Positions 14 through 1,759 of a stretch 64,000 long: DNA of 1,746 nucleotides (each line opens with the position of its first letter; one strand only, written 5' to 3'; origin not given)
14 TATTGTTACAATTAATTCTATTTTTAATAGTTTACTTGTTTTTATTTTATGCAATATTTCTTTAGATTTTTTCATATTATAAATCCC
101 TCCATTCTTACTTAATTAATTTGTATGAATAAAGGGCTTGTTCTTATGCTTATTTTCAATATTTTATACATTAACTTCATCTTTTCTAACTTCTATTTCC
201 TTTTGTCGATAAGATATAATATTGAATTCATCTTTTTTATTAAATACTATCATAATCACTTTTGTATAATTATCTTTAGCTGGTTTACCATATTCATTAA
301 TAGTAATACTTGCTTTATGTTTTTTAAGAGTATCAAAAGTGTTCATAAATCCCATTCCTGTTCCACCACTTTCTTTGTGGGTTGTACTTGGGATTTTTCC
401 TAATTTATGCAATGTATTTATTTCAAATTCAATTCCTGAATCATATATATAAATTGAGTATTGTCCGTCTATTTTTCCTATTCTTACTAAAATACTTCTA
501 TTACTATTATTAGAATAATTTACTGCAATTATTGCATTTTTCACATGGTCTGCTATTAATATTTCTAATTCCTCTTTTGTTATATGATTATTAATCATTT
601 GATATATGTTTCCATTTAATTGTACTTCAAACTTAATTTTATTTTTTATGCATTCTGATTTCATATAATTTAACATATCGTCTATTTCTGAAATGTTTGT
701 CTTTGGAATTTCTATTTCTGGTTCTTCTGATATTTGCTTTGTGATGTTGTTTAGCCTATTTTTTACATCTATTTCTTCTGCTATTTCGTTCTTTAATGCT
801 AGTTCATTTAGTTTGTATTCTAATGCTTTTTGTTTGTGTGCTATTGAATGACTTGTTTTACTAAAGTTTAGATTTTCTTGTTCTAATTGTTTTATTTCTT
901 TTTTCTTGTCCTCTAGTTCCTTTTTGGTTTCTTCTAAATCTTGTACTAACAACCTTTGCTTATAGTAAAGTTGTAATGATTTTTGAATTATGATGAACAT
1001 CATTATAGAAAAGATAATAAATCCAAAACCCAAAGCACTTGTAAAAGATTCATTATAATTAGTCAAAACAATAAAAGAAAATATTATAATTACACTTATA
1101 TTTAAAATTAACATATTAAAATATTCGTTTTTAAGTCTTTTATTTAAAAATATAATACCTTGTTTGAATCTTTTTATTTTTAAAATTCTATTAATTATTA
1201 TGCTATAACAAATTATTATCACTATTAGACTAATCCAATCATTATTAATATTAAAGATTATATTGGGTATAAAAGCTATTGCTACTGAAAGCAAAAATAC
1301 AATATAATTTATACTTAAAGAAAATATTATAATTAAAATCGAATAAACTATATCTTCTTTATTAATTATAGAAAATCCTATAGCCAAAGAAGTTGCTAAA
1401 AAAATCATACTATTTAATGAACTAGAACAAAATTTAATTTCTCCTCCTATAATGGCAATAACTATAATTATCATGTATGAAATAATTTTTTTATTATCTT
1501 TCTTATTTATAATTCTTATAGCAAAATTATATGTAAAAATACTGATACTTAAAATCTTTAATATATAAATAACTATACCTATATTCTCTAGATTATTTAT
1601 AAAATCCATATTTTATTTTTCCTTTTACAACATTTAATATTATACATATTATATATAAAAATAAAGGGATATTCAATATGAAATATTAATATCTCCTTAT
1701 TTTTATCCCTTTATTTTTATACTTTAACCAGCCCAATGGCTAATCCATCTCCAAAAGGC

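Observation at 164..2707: AgrC-type histidine kinase paired with a REC + Spo0A_C-domain regulator, with a second such regulator in island B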

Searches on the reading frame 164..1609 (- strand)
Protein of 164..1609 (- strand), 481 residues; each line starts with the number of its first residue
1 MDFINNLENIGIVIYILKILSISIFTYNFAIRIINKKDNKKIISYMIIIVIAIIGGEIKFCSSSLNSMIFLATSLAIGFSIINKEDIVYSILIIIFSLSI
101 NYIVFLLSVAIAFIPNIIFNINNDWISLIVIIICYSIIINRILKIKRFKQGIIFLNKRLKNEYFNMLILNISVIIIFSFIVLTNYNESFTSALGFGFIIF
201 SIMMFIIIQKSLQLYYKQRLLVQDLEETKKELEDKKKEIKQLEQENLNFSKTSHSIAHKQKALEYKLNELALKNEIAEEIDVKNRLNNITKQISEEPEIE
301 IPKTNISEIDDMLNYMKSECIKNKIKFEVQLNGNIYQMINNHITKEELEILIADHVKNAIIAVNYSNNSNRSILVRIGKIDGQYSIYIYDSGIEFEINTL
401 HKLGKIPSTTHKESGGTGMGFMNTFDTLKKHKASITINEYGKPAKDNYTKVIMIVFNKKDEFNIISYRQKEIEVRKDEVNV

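Call 3: search_protein_families(library=pfam, proteins=[window:164-1609:-], max_evalue=1)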
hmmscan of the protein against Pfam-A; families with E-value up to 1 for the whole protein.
window:164-1609:- (481 aa): 3 families
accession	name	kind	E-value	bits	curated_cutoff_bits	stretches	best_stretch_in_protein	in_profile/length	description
PF02518.31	HATPase_c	-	4.4e-06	27.5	26.4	1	347-440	5-97/111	Histidine kinase-, DNA gyrase B-, and HSP90-like ATPase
PF04136.21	COG3_N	-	0.04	14.3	27.9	1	219-318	14-112/147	Conserved oligomeric Golgi complex subunit 3, N-terminal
PF06295.17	ZapG-like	-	0.17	12.3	33.5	1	196-303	4-111/123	Z-ring associated protein G-like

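Call 4: search_protein_families(library=ncbifam, proteins=[window:164-1609:-], max_evalue=1)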
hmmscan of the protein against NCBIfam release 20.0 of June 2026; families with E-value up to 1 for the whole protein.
window:164-1609:- (481 aa): 3 families
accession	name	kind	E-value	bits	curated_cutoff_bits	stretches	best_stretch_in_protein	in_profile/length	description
TIGR01925.2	spIIAB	equivalog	0.00011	22.1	135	1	346-425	36-114/137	anti-sigma F factor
NF008672.1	PRK11677.1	equivalog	0.054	13.4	150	1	196-240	9-53/133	Z-ring associated protein ZapG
TIGR02209.1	ftsL_broad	equivalog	0.76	9.7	42.45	1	192-253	6-61/85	cell division protein FtsL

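Call 27: search_solved_structures(query=A1, max_evalue=1, show_alignments=2)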
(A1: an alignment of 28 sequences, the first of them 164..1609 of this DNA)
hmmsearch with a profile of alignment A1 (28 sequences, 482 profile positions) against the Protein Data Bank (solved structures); distinct sequences matched with E-value up to 1: 1.
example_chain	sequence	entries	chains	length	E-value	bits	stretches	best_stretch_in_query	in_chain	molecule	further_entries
3d36_A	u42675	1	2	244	0.0027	19.4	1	392-445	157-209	Sporulation kinase B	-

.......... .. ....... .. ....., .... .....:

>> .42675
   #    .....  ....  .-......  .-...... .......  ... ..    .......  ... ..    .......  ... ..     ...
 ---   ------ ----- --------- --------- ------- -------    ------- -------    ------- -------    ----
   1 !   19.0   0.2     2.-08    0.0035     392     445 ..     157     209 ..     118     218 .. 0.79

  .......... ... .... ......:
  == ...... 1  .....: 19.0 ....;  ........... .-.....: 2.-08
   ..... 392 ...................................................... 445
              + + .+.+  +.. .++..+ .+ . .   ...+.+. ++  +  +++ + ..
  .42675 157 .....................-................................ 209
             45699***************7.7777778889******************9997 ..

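Call 28: search_protein_families(library=pfam, alignment_id=A1, max_evalue=1)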
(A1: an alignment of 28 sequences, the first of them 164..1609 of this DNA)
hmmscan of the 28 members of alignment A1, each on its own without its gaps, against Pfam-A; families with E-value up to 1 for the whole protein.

A. member 1, window:164-1609:- (481 aa): 3 families
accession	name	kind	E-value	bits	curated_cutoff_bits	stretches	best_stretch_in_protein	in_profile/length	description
PF02518.31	HATPase_c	-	4.4e-06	27.5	26.4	1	347-440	5-97/111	Histidine kinase-, DNA gyrase B-, and HSP90-like ATPase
PF04136.21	COG3_N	-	0.04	14.3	27.9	1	219-318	14-112/147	Conserved oligomeric Golgi complex subunit 3, N-terminal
PF06295.17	ZapG-like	-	0.17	12.3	33.5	1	196-303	4-111/123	Z-ring associated protein G-like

B. families by the number of members that match (of 28 scanned): 43 families (the first 25 are shown)
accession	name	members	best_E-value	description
PF02518.31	HATPase_c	27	4.8e-07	Histidine kinase-, DNA gyrase B-, and HSP90-like ATPase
PF06295.17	ZapG-like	8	0.0072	Z-ring associated protein G-like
PF05837.17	CENP-H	8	0.018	Centromere protein H (CENP-H)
PF13581.12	HATPase_c_2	8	0.03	Histidine kinase-like ATPase domain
PF19111.5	DUF5798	6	0.052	Family of unknown function (DUF5798)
PF21928.1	XLF_CC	5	0.0016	XLF protein coiled-coil region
PF13874.11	Nup54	5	0.036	Nucleoporin complex subunit 54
PF04977.20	DivIC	4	0.015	Septum formation initiator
PF04136.21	COG3_N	3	0.017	Conserved oligomeric Golgi complex subunit 3, N-terminal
PF14932.11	HAUS-augmin3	2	0.0024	HAUS augmin-like complex subunit 3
PF21237.2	Pus10_N_euk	2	0.0075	Eukaryotic Pus10, N-terminal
PF15219.11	TEX12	2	0.02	Testis-expressed 12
PF18181.6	SLATT_1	2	0.082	SMODS and SLOG-associating 2TM effector domain 1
PF14851.11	FAM176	2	0.38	FAM176 family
PF15500.11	Ntox1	2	0.42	Putative RNase-like toxin, toxin_1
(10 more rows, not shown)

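Call 71: find_homologous_proteins(query=window:164-1609:-, max_evalue=0.00001)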
Query window:164-1609:- (481 aa): 2429 proteins with E <= 0.00001 among 8000 candidates; the best 120 are listed.
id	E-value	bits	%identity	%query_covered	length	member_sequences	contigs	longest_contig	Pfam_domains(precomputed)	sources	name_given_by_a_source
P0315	7.9e-290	979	99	100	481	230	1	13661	PF02518.32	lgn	-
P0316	1.8e-248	843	100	86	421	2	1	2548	-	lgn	-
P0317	5.9e-235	798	100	63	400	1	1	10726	PF02518.32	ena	-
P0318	6.1e-232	788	98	63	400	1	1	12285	PF02518.32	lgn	-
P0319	7.7e-227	771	79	100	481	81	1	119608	PF02518.32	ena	-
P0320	1.3e-215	734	77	99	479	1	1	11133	-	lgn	-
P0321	3.9e-213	726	76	99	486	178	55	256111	PF02518.32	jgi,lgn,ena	jgi:anti-sigma regulatory factor (Ser/Thr protein kinase)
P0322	3.6e-212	723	76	99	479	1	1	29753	-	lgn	-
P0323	2.4e-208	710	85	84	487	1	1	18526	PF02518.32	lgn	-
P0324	1.1e-207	708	84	84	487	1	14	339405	PF02518.32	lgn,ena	-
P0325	1.1e-207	708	84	84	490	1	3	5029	PF02518.32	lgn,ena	-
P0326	1.3e-207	708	84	84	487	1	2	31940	PF02518.32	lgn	-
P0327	1.4e-207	708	84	84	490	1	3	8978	PF02518.32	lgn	-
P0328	2.2e-207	707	84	84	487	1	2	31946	PF02518.32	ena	-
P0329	2.9e-207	707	84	84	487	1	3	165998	PF02518.32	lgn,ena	-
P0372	1.5e-205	701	83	84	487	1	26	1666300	PF02518.32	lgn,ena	-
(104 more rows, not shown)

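Call 72: find_encoding_contigs(protein=P0372, flank=4000, max_places=2)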
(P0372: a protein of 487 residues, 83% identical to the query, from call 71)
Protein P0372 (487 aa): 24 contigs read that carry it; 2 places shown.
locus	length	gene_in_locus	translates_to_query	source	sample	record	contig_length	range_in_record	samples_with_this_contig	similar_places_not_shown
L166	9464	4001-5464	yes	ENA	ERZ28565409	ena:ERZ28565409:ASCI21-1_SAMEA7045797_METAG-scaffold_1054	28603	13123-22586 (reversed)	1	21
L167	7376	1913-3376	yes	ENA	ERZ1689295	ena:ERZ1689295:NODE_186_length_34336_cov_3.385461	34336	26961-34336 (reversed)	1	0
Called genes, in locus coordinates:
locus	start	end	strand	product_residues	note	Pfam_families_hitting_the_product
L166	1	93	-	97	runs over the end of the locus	-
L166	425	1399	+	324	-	PF02275:CBAH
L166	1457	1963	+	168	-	PF02915:Rubrerythrin (weak)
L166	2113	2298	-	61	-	-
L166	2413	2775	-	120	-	-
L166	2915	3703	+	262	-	PF00072:Response_reg (weak), PF08769:Spo0A_C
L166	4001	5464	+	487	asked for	PF02518:HATPase_c (weak)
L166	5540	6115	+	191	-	PF20122:DUF6512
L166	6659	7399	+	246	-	PF05362:Lon_C (weak), PF13541:ChlI, PF01078:Mg_chelatase (weak)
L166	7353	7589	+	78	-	PF01078:Mg_chelatase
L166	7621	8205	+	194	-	PF01078:Mg_chelatase, PF13335:Mg_chelatase_C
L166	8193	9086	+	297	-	PF02481:DNA_processg_A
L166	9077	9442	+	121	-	PF08378:NERD (faint), PF02021:UPF0102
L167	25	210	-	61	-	-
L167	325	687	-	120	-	-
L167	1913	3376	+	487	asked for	PF02518:HATPase_c (weak)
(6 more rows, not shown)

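Call 73: find_encoding_contigs(protein=P0321, flank=4000, max_places=2)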
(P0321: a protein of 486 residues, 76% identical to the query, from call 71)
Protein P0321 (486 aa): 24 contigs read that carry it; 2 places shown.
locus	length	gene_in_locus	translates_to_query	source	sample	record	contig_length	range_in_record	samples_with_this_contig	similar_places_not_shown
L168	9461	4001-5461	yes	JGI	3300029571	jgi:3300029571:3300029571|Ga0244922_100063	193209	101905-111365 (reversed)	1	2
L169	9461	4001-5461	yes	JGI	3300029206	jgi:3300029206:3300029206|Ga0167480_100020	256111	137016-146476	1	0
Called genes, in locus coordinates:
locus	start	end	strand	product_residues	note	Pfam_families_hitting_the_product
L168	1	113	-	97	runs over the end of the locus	-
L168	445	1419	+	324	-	PF02275:CBAH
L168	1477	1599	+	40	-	-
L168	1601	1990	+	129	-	PF02915:Rubrerythrin (weak)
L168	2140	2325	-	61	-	-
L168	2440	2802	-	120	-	-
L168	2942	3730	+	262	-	PF00072:Response_reg (weak), PF08769:Spo0A_C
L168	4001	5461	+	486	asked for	PF02518:HATPase_c (weak)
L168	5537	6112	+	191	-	PF20122:DUF6512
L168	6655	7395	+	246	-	PF05362:Lon_C (weak), PF13541:ChlI, PF01078:Mg_chelatase (weak)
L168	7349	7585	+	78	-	PF01078:Mg_chelatase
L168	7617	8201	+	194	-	PF01078:Mg_chelatase, PF13335:Mg_chelatase_C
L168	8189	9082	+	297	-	PF02481:DNA_processg_A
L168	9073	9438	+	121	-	PF08378:NERD (faint), PF02021:UPF0102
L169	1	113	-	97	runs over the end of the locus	-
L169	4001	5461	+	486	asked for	PF02518:HATPase_c (weak)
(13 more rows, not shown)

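Call 79: find_encoding_contigs(protein=P0319, flank=3000, max_places=1)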
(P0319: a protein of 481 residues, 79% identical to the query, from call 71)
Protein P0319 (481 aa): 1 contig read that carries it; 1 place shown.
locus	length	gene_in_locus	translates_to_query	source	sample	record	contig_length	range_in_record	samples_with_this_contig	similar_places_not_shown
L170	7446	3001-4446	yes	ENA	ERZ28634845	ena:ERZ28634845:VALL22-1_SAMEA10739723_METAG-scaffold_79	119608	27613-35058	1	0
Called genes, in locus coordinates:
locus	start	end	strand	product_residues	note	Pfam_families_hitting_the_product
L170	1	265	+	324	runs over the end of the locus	PF02275:CBAH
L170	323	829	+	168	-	PF02915:Rubrerythrin (faint)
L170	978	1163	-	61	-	-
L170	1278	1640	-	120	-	-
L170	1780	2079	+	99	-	-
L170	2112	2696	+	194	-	PF08769:Spo0A_C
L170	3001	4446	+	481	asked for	PF02518:HATPase_c (weak)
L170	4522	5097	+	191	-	PF20122:DUF6512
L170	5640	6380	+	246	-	PF05362:Lon_C (weak), PF13541:ChlI, PF01078:Mg_chelatase (weak)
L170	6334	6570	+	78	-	PF01078:Mg_chelatase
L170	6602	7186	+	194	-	PF01078:Mg_chelatase, PF13335:Mg_chelatase_C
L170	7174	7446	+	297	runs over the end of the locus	PF02481:DNA_processg_A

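Call 98: predict_structure(alignment_id=A6)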
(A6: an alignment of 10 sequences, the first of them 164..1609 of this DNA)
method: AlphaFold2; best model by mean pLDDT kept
length: 481 residues; sequences in the alignment: 10
mean_pLDDT: 39.5   pTM: 0.27
mean pLDDT of the five models: 39.5, 38.5, 37.8, 36.5, 36.4
residues with pLDDT >= 90: 0; 70-90: 3; 50-70: 125; < 50: 353
segments of 3 or more residues with pLDDT < 50: 1-27, 32-34, 59-61, 146-223, 246-481
pLDDT, mean of each block of 10 residues (from residue 1): 34 44 47 51 56 53 53 60 57 57 59 65 61 67 53 43 40 45 39 39 41 42 53 62 47 38 39 35 31 26 26 26 24 24 28 27 28 31 32 25 23 21 24 23 25 28 25 23 26
secondary structure, 60 per line:
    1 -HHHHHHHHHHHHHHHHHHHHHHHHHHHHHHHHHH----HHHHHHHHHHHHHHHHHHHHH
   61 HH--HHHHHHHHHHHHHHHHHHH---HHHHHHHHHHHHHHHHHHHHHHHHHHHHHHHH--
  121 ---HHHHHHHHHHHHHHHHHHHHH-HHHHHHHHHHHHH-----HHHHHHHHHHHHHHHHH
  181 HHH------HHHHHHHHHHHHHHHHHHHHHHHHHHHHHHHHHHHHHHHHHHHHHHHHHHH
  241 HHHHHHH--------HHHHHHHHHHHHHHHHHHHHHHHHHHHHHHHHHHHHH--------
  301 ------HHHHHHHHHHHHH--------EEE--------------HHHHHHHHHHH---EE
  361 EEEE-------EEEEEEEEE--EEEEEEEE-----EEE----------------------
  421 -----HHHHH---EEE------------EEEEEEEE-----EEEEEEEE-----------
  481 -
elements in order: H2-35 H40-62 H65-83 H87-118 H124-144 H146-158 H164-183 H190-247 H256-292 H307-319 E328-330 H345-355 E359-364 E372-380 E383-390 E396-398 H426-430 E434-436 E449-456 E462-469
